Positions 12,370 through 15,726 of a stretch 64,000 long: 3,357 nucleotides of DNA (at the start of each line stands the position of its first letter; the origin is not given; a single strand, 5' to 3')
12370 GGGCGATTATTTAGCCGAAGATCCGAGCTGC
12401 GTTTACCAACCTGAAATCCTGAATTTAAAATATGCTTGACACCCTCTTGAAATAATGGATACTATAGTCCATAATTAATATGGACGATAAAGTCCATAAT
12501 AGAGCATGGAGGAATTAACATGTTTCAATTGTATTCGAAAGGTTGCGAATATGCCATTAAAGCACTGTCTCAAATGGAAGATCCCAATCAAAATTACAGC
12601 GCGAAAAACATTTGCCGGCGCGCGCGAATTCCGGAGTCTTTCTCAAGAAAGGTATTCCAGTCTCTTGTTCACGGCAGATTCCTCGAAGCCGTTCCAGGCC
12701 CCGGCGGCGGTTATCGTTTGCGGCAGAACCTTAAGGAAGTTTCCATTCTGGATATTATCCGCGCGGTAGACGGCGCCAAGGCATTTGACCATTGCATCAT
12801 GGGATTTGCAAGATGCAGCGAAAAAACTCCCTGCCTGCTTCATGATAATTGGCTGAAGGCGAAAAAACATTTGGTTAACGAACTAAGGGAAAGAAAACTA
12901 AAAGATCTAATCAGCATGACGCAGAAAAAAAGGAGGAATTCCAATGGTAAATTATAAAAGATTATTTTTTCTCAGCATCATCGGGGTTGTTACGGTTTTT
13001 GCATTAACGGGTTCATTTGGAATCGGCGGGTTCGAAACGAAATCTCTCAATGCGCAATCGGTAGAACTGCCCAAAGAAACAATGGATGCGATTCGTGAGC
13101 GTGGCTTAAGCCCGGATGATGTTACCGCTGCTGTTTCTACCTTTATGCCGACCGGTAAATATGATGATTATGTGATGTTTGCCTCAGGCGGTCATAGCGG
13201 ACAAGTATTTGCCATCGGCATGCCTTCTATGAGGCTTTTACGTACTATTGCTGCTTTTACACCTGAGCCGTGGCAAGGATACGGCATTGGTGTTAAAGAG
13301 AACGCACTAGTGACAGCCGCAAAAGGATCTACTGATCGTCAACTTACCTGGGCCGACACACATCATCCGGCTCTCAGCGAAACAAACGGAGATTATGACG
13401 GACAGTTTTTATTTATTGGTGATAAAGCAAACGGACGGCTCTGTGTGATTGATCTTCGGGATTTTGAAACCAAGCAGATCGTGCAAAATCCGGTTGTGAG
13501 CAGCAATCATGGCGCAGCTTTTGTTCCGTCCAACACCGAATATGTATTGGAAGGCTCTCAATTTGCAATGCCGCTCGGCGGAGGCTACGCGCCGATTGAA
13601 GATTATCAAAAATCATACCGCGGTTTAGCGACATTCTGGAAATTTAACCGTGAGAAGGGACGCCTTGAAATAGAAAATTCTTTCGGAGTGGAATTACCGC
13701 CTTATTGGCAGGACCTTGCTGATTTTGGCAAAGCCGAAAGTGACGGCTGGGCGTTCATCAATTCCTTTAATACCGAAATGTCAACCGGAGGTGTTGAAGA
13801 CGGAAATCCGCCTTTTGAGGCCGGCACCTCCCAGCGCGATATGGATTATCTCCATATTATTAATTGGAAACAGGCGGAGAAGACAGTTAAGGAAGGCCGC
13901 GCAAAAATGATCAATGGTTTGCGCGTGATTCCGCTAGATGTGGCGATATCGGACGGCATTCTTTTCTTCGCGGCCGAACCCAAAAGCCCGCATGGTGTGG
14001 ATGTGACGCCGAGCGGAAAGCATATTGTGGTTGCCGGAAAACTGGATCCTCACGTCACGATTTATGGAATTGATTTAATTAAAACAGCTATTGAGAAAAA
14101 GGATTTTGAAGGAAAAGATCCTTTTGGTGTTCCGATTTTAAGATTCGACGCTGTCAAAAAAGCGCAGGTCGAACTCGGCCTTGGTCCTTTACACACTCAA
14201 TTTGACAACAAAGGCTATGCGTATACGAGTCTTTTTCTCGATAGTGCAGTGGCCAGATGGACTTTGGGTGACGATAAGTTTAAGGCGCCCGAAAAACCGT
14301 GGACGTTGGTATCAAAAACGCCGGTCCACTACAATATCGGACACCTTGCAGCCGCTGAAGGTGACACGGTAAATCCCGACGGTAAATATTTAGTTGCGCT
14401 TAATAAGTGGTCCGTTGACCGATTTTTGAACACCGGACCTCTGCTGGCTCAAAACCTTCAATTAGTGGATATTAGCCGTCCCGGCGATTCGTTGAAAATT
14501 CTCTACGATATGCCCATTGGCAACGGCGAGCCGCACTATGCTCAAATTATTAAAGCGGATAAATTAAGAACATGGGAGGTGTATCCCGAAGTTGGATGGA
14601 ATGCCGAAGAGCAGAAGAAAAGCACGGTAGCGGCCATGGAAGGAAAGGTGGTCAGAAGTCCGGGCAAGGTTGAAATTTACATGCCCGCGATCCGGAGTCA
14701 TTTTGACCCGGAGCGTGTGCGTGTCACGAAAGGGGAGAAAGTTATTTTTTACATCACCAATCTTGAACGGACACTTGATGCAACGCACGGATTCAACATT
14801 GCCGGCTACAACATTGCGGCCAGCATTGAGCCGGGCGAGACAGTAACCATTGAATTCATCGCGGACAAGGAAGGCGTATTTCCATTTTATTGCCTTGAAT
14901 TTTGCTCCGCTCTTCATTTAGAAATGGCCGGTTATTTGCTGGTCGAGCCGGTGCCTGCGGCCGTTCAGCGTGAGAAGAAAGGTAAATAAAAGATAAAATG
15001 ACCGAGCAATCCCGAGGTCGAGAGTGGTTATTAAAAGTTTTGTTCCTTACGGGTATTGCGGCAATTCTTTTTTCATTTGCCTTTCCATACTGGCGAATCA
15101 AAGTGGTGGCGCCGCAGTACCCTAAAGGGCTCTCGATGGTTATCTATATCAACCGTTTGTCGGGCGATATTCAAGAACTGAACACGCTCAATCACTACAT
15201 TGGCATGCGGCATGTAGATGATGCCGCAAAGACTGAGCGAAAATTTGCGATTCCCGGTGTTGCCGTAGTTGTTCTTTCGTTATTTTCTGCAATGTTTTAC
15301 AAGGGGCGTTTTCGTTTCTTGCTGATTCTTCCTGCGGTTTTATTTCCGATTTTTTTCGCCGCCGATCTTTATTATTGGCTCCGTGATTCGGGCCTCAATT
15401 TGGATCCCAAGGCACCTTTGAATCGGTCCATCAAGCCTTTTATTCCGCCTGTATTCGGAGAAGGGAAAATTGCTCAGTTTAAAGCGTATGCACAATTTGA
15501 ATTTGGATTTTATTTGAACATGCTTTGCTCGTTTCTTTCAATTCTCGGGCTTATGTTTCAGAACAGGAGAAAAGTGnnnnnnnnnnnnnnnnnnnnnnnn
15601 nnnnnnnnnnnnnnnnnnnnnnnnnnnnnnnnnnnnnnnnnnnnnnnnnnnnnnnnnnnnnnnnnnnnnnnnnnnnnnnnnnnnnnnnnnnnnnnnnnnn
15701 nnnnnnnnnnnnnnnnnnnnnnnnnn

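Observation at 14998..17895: NosB-like membrane domain, NosD and NosF encoded as one uninterrupted 965-aa ORF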

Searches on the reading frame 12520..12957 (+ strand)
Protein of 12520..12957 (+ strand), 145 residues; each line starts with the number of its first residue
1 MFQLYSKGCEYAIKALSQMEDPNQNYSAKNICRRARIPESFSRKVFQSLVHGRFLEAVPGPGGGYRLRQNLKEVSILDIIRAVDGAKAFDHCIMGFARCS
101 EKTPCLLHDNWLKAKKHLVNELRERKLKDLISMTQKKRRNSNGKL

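Call 3: search_protein_families(library=pfam, proteins=[window:12520-12957:+], max_evalue=0.01)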
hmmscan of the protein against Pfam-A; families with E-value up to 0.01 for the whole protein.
window:12520-12957:+ (145 aa): 1 family
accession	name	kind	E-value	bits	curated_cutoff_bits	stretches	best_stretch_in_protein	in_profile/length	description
PF02082.26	Rrf2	-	7e-27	94.6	30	1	6-131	2-130/132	Iron-dependent Transcriptional regulator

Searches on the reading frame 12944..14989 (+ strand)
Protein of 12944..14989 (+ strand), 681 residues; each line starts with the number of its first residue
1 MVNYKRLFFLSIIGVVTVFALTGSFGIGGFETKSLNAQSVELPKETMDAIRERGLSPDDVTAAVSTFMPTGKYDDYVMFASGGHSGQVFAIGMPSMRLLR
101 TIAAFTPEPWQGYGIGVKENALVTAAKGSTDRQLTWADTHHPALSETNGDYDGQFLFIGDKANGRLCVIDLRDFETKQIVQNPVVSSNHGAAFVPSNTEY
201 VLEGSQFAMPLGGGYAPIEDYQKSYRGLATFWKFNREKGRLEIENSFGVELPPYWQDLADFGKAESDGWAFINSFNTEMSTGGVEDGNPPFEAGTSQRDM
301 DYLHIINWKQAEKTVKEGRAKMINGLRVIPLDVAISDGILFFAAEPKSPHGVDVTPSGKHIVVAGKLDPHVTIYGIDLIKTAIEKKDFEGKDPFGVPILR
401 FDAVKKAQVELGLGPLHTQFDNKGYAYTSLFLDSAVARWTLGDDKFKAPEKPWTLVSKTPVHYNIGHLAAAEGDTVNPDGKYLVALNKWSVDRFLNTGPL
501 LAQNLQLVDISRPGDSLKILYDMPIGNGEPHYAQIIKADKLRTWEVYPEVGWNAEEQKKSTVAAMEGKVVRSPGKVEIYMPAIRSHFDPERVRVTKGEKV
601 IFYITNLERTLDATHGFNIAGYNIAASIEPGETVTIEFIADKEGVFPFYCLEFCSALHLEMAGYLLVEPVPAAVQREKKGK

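Call 3: search_protein_families(library=pfam, proteins=[window:12944-14989:+], max_evalue=0.01)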
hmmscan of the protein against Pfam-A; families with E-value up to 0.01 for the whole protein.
window:12944-14989:+ (681 aa): 4 families
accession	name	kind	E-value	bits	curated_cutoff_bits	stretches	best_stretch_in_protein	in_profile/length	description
PF18764.7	nos_propeller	-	2e-29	101.7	30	1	458-531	1-71/71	Nitrous oxide reductase propeller repeat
PF13473.12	Cupredoxin_1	-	3.9e-07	30.5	27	1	585-651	30-93/104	Cupredoxin-like domain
PF10282.15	Lactonase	-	0.00015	21.6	21.7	0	402-488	180-263/344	Lactonase, 7-bladed beta-propeller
PF00116.26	COX2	-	0.00075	19.8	22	1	594-661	50-113/120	Cytochrome C oxidase subunit II, periplasmic domain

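Call 4: search_protein_families(library=ncbifam, proteins=[window:12944-14989:+], max_evalue=0.01)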
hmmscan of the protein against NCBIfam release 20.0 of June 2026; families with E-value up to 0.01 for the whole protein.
window:12944-14989:+ (681 aa): 7 families
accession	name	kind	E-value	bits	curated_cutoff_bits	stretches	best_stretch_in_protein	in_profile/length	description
TIGR04246.1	nitrous_NosZ_Gp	equivalog_domain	6.2e-247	820.5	625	1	63-669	1-578/578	Sec-dependent nitrous-oxide reductase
TIGR04244.1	nitrous_NosZ_RR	equivalog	9.2e-117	391.1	625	1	61-668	38-627/627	TAT-dependent nitrous-oxide reductase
NF052460.1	L-NosZ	equivalog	1.9e-55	188.3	700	3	346-668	173-479/480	clade III lactonase-type nitrous-oxide reductase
TIGR03096.1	nitroso_cyanin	equivalog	4.1e-08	33.1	142.85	1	587-660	58-128/135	nitrosocyanin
TIGR02866.1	CoxB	equivalog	6e-06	25.9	147.7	1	592-667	120-191/202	cytochrome c oxidase subunit II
NF050117.1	aa3_CtaC_Actin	exception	0.0027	17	250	1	609-662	174-227/244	aa3-type cytochrome oxidase subunit II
TIGR02376.1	Cu_nitrite_red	equivalog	0.0052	16.2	296.3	1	623-669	97-146/326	copper-containing nitrite reductase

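Call 71: find_homologous_proteins(query=window:12944-14989:+, max_evalue=1e-50)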
Query window:12944-14989:+ (681 aa): 8000 proteins with E <= 1e-50 among 8000 candidates; the best 120 are listed.
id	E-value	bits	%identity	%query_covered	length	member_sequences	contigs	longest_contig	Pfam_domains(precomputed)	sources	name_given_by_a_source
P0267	0.0e+0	1474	92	100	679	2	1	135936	PF13473.13,PF18764.8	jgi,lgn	-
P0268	0.0e+0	1215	77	98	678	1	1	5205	PF13473.13,PF18764.8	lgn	-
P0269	0.0e+0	1201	76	96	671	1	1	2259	PF13473.13,PF18764.8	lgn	-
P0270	0.0e+0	1191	75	98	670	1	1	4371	PF13473.13,PF18764.8,PF00116.27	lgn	-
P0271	0.0e+0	1180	74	98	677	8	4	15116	PF13473.13,PF18764.8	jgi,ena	-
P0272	0.0e+0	1175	75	96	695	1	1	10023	PF13473.13,PF18764.8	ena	-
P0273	0.0e+0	1167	73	98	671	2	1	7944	PF13473.13,PF18764.8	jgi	-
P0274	0.0e+0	1145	72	97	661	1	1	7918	PF13473.13,PF18764.8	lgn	-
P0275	0.0e+0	1135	71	97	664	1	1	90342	PF13473.13,PF18764.8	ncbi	-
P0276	0.0e+0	1134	74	93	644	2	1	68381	PF13473.13,PF18764.8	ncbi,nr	ncbi:MAG: Sec-dependent nitrous-oxide reductase [Candidatus Omnitrophica bacterium]|nr:Sec-dependent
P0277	0.0e+0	1130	70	98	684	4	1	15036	PF13473.13,PF18764.8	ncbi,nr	ncbi:MAG: Sec-dependent nitrous-oxide reductase [Candidatus Omnitrophica bacterium]|nr:Sec-dependent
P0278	0.0e+0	1128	72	94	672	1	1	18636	PF13473.13,PF18764.8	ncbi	-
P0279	0.0e+0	1127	70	98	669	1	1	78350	PF13473.13,PF18764.8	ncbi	-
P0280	0.0e+0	1126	73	93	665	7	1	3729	PF13473.13,PF18764.8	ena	-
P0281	0.0e+0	1125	72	94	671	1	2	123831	PF13473.13,PF18764.8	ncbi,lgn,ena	-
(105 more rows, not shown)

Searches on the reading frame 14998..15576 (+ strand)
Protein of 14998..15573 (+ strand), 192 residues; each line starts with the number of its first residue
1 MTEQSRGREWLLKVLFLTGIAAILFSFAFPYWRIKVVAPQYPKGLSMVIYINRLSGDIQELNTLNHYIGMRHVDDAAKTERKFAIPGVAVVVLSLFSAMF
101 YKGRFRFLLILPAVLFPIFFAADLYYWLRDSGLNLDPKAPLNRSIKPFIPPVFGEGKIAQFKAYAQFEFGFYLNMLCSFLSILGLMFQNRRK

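Call 29: find_related_loci(query=A1, collection=genome_contigs, flank=6000)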
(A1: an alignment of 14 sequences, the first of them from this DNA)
Query A1 (193 aa) in genome_contigs; peptide patterns used: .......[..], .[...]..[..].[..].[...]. (x = any residue, [..] = any of these).
600 stretches matched a pattern (row limit reached: there are more); 598 encode a relative of the query (tblastn E <= 1e-3); the best 80 are kept; 80 distinct loci.
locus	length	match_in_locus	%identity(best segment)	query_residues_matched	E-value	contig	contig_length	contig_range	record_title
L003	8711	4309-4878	46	1-190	3e-56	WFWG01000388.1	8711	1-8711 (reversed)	MAG: Ardenticatenaceae bacterium isolate S141_12_esom k151_82790, whole genome shotgun sequence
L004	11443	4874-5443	46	1-190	1e-55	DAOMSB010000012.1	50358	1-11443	MAG TPA_asm: Promineifilum sp. isolate AMR_MDS_5793 NODE_160_length_50358_cov_21.674532, whole genome shotgun sequence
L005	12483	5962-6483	57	8-181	4e-55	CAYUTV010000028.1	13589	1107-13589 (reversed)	MAG TPA_asm: uncultured Planctomycetia bacterium isolate binchicken_co16_157 genome assembly, contig: NODE_7590_length_1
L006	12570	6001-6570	50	1-190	5e-55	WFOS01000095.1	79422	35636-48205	MAG: Ardenticatena sp. isolate S012_161 k151_40277, whole genome shotgun sequence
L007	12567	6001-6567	45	3-192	1e-54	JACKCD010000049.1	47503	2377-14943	MAG: Ardenticatenaceae bacterium isolate HK-STAS-CHLO-38 HK-STAS-CHLO-38_49, whole genome shotgun sequence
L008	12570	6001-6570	45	1-190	2e-53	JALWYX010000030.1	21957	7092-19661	MAG: Thermoanaerobaculia bacterium isolate T2_metabat1_scaf2bin.052 T2_NODE_1970_length_21957_cov_2.205543, whole genome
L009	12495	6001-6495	48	26-190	5e-53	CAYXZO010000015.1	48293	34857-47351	MAG TPA_asm: uncultured Lentisphaeria bacterium isolate binchicken_co172_231 genome assembly, contig: NODE_434_length_48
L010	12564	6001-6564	43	3-190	6e-53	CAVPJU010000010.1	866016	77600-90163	MAG: uncultured bacterium isolate MFD10007.bin.1.169 genome assembly, contig: contig_9503, whole genome shotgun sequence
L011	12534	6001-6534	43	13-190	2e-52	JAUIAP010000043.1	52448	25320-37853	MAG: Anaerolineae bacterium isolate 5_bin.52 NODE_722_length_52448_cov_2.299325, whole genome shotgun sequence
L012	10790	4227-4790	47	4-190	4e-52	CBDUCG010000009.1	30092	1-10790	MAG TPA_asm: uncultured bacterium isolate ERR2431957_concoct_61 genome assembly, contig: ERZ23878503.193, whole genome s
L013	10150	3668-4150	50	30-190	8e-52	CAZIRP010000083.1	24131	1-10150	MAG TPA_asm: uncultured Caldilineaceae bacterium isolate SRP329715_co2_299 genome assembly, contig: NODE_4180_length_241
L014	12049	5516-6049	44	1-178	9e-52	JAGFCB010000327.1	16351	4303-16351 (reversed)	MAG: Candidatus Poribacteria bacterium isolate SB0101 contig_5918, whole genome shotgun sequence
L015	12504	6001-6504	48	23-190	1e-51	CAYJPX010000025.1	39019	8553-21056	MAG TPA_asm: uncultured Phycisphaeraceae bacterium isolate ERP124720_co1_204 genome assembly, contig: NODE_1413_length_3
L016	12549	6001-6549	44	7-189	2e-51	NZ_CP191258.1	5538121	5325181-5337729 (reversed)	Fontivita pretiosa strain B-254 chromosome, complete genome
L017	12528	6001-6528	48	17-190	2e-51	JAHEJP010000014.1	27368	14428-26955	MAG: Chloroflexota bacterium isolate Ww555 NODE_3357_length_27368_cov_6.829779, whole genome shotgun sequence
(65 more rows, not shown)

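Call 57: search_protein_families(library=pfam, proteins=[window:14998-15573:+], max_evalue=10)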
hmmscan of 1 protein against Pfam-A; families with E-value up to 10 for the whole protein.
window:14998-15573:+ (192 aa): 0 families

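Call 58: search_protein_families(library=ncbifam, proteins=[window:14998-15573:+], max_evalue=10)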
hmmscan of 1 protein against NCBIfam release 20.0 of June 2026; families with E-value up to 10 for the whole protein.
window:14998-15573:+ (192 aa): 1 family
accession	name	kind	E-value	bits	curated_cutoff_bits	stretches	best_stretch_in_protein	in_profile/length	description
TIGR00782.1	ccoP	equivalog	0.26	10.5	179.95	1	10-68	29-84/285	cytochrome-c oxidase, cbb3-type subunit III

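Call 61: predict_structure(alignment_id=A3)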
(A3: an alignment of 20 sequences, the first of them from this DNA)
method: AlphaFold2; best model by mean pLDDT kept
length: 192 residues; sequences in the alignment: 20
mean_pLDDT: 79.4   pTM: 0.73
mean pLDDT of the five models: 79.4, 78.5, 77.8, 76.9, 75.8
residues with pLDDT >= 90: 68; 70-90: 82; 50-70: 17; < 50: 25
segments of 3 or more residues with pLDDT < 50: 135-158
pLDDT, mean of each block of 10 residues (from residue 1): 77 95 94 84 87 88 75 74 90 94 88 91 79 49 40 46 84 95 84 53
secondary structure, 60 per line:
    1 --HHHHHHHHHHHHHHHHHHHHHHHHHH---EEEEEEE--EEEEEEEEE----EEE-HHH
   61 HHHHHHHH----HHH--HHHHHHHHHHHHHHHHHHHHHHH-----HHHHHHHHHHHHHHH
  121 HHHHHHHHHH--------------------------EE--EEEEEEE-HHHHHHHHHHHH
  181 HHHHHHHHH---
elements in order: H3-28 E32-38 E41-49 E54-56 H58-68 H78-100 H106-130 E161-167 H169-189

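Call 64: search_protein_representatives(alignment_id=A3)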
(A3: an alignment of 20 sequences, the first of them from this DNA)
Query: 20 sequences, 190 profile positions. Proteins with E-value up to 0.001 (for the whole library): 1143; up to 1e-10: 785; up to 1e-30: 144. The best 150 are listed.
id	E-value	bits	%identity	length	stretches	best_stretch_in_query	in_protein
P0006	4.9e-124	427.3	-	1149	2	4-186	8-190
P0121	1.2e-120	416.2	-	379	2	2-187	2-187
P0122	6.0e-83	293.3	-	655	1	5-189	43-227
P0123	6.4e-79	280.1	-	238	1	12-188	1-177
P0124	2.5e-77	274.9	-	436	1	6-188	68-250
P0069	1.6e-75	269.0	-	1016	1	8-187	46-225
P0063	3.6e-73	261.4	-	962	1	1-188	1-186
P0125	3.7e-72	258.1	-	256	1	7-186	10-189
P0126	3.7e-68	245.0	-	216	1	8-187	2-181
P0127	5.0e-68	244.6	-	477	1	4-188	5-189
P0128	6.0e-66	237.8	-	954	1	5-187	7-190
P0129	4.9e-65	234.8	-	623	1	12-185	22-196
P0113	6.4e-64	231.2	-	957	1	7-188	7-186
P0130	2.3e-63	229.4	-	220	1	12-188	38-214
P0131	5.7e-63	228.1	-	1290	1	10-187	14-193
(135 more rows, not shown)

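Call 70: fold_search(model_id=the predicted structure, library=pdb)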
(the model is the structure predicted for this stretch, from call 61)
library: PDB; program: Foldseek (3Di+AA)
matches with E <= 10: 199; with E <= 0.001: 5
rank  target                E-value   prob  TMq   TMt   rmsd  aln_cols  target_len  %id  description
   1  8ss3_A                3.2e-04  1.00  0.47  0.18   7.9       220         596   14  Structure of LBD-TMD of AMPA receptor GluA2 in complex with auxiliary subunits TARP gamma-5 and cornichon-2 bound to c (released 2023-09-06)
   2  7rz5_A                4.7e-04  1.00  0.49  0.19   7.2       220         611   14  Structure of the complex of LBD-TMD part of AMPA receptor GluA2 with auxiliary subunit TARP gamma-5 bound to competiti (released 2021-10-27)
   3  7rz4_A                5.8e-04  1.00  0.50  0.12   6.7       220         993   14  Structure of the complex of AMPA receptor GluA2 with auxiliary subunit TARP gamma-5 bound to competitive antagonist ZK (released 2021-10-27)
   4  8ssa_A                5.8e-04  1.00  0.49  0.12   7.2       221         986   12  Structure of AMPA receptor GluA2 complex with auxiliary subunits TARP gamma-5 and cornichon-2 bound to glutamate and c (released 2023-09-06)
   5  8ss4_A                7.2e-04  1.00  0.54  0.20   6.4       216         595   11  Structure of LBD-TMD of AMPA receptor GluA2 in complex with auxiliary subunits TARP gamma-5 and cornichon-2 (apo state (released 2023-09-06)
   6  3x29_C                2.1e-03  1.00  0.47  0.53   7.8       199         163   14  CRYSTAL STRUCTURE of MOUSE CLAUDIN-19 IN COMPLEX with C-TERMINAL FRAGMENT OF CLOSTRIDIUM PERFRINGENS ENTEROTOXIN (released 2015-01-21)
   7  7rz8_A                2.4e-03  1.00  0.55  0.20   5.6       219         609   12  Structure of the complex of LBD-TMD part of AMPA receptor GluA2 with auxiliary subunit TARP gamma-5 bound to agonist q (released 2021-10-27)
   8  7ryy_A                2.6e-03  1.00  0.48  0.18   8.1       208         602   15  Structure of the complex of LBD-TMD part of AMPA receptor GluA2 with auxiliary subunit TARP gamma-5 bound to agonist g (released 2021-10-27)
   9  3x29_A                2.8e-03  1.00  0.49  0.56   6.5       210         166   16  CRYSTAL STRUCTURE of MOUSE CLAUDIN-19 IN COMPLEX with C-TERMINAL FRAGMENT OF CLOSTRIDIUM PERFRINGENS ENTEROTOXIN (released 2015-01-21)
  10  8ss2_A                2.8e-03  1.00  0.46  0.12   8.1       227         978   12  Structure of AMPA receptor GluA2 complex with auxiliary subunits TARP gamma-5 and cornichon-2 bound to competitive ant (released 2023-09-06)
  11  9s41_I                3.1e-03  1.00  0.52  0.54   5.6       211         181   13  Cerebellar GluA1/4 TMD with TARP gamma 7 (focused refinement) (released 2025-12-24)
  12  6ake_A                3.1e-03  0.98  0.33  0.35  10.7       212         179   14  Crystal structure of mouse claudin-3 in complex with C-terminal fragment of Clostridium perfringens enterotoxin (released 2019-02-27)
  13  8p3z_H                3.8e-03  0.98  0.36  0.38   9.1       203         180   12  Homomeric GluA2 flip R/G-edited Q/R-edited F231A mutant in tandem with TARP gamma-2, desensitized conformation 2 (released 2023-08-30)
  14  8ss7_A                4.8e-03  1.00  0.53  0.20   6.8       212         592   14  Structure of AMPA receptor GluA2 complex with auxiliary subunits TARP gamma-5 and cornichon-2 bound to competitive ant (released 2023-09-06)
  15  8ss6_A                4.8e-03  1.00  0.49  0.12   7.0       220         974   13  Structure of AMPA receptor GluA2 complex with auxiliary subunits TARP gamma-5 and cornichon-2 bound to competitive ant (released 2023-09-06)
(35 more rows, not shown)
